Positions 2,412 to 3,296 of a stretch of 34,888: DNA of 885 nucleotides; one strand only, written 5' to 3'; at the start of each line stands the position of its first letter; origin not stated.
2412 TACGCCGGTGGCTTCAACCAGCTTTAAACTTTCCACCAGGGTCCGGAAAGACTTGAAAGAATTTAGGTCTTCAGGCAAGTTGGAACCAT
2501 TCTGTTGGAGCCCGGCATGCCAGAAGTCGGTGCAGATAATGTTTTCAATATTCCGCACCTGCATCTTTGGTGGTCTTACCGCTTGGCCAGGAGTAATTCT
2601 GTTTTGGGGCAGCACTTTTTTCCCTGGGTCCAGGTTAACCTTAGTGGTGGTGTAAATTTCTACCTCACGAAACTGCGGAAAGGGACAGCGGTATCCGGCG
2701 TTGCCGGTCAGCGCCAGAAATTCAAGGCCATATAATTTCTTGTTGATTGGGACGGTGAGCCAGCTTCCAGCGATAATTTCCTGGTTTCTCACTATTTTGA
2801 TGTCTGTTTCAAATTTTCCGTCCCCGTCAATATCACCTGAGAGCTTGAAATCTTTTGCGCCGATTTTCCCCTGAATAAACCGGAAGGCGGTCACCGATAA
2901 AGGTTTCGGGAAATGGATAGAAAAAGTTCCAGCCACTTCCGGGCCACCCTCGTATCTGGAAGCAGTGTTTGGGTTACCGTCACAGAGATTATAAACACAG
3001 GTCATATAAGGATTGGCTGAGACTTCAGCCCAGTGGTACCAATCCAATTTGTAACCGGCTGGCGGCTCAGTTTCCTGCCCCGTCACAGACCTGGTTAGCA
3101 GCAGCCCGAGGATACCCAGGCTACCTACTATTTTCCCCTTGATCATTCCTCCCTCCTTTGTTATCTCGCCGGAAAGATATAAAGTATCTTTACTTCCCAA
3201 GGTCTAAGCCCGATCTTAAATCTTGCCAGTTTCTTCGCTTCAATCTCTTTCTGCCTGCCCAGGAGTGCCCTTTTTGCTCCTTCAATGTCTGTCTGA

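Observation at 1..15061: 15-kb single-strand glycan-utilisation locus without SusC/D or ABC transport components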

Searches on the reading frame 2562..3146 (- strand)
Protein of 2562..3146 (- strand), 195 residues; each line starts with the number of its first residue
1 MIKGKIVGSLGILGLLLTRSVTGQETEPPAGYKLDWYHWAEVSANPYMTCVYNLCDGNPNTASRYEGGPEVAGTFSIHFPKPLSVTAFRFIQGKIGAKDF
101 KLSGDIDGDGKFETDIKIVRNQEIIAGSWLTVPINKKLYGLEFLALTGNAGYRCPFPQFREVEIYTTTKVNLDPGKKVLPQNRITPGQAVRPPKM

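Call 48: search_protein_families(library=pfam, proteins=[window:2562-3146:-], max_evalue=10)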
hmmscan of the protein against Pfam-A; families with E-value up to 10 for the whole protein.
window:2562-3146:- (195 aa): 0 families

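Call 77: search_solved_structures(query=window:2562-3146:-, max_evalue=5)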
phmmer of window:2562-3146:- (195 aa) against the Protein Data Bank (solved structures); distinct sequences matched with E-value up to 5: 0.
